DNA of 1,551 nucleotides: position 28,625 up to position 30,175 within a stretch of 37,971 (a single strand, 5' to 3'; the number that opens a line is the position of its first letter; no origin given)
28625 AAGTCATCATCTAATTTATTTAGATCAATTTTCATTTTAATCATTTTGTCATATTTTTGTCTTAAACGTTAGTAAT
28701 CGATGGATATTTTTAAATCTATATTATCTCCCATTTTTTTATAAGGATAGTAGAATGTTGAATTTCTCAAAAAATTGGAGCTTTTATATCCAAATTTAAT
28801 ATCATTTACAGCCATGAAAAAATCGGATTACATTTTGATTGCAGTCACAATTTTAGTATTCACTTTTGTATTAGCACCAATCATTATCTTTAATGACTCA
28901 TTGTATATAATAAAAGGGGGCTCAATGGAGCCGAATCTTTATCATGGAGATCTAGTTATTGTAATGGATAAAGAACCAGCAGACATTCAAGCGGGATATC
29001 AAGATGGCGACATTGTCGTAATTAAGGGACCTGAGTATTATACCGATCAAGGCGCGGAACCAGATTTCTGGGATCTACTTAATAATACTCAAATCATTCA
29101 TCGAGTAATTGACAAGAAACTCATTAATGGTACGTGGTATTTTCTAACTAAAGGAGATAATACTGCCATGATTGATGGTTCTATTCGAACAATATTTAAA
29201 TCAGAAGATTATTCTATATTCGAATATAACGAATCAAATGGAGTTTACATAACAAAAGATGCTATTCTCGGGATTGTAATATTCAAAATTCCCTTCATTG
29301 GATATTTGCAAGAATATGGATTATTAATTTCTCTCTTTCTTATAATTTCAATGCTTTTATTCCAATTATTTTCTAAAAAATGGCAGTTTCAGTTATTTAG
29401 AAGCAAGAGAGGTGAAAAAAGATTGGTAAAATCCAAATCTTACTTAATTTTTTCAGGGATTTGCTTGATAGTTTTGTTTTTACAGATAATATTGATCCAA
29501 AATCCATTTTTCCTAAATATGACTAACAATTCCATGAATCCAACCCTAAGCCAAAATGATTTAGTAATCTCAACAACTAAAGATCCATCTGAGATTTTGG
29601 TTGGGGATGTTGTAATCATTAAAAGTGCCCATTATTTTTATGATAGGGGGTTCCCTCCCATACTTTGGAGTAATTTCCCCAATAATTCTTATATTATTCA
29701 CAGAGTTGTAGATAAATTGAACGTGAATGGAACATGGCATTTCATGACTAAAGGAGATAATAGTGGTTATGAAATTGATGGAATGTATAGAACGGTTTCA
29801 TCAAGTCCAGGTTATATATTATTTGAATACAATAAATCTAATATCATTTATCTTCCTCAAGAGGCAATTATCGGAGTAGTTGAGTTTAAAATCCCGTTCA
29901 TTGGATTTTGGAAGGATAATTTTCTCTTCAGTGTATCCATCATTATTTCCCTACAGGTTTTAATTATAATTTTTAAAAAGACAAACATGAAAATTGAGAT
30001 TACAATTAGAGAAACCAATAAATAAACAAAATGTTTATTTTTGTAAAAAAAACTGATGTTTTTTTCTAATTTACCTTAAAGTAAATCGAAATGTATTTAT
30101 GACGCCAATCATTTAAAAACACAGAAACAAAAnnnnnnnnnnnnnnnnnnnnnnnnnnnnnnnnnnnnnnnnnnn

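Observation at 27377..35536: Accessory block of unassigned genes: candidate undescribed system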

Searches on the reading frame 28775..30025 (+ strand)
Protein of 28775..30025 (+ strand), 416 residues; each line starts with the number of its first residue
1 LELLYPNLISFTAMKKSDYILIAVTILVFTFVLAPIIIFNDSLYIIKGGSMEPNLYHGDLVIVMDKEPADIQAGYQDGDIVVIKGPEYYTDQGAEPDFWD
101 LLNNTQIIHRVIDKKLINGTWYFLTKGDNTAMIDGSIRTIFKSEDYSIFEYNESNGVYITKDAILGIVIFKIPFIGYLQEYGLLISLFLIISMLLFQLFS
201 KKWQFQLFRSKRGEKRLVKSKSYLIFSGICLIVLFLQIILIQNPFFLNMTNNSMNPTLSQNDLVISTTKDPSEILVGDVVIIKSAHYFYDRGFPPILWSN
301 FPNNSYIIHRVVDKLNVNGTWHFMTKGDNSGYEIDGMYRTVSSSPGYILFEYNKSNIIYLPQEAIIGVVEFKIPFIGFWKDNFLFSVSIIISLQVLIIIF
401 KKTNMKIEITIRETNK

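Call 4: search_protein_families(library=pfam, proteins=[window:28775-30025:+], max_evalue=0.01)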
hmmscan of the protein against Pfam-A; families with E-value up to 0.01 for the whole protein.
window:28775-30025:+ (416 aa): 2 families
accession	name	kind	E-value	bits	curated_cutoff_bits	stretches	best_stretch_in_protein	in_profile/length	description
PF10502.14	Peptidase_S26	-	5.4e-13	49.7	22.9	2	21-112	6-78/168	Signal peptidase, peptidase S26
PF00717.28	Peptidase_S24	-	1.4e-07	31.7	23.3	0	43-84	37-72/116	Peptidase S24-like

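Call 5: search_protein_families(library=padloc, proteins=[window:28775-30025:+], max_evalue=0.01)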
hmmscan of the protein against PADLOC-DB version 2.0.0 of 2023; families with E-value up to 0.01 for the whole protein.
window:28775-30025:+ (416 aa): 0 families

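Call 14: search_protein_families(library=ncbifam, proteins=[window:28775-30025:+], max_evalue=0.05)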
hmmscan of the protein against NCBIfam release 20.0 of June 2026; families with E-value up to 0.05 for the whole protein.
window:28775-30025:+ (416 aa): 5 families
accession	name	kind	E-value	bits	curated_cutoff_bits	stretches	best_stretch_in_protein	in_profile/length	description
TIGR02228.1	sigpep_I_arch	equivalog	3.1e-25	88.9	51.85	2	15-179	2-152/158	signal peptidase I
TIGR02227.1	sigpep_I_bact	equivalog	3.8e-14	52.9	47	2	25-91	4-68/162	signal peptidase I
NF046067.1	SigPepSipWBacil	equivalog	4e-06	26.5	190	1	38-134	35-112/189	signal peptidase I SipW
TIGR02754.1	sod_Ni_protease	equivalog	0.00021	21.7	63.25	0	46-87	3-42/90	nickel-type superoxide dismutase maturation protease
NF048000.1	ECH1013_TF_S24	equivalog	0.018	14.9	300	0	40-64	112-136/204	ECH_1013 family putative transcriptional regulator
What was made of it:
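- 28775..30025 (+): Tandem-duplicated archaeal-type signal peptidase I. Each half has its own hydrophobic anchor and the S/H/GDN motifs. Call 14: TIGR02228 at 88.9 bits, two stretches.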
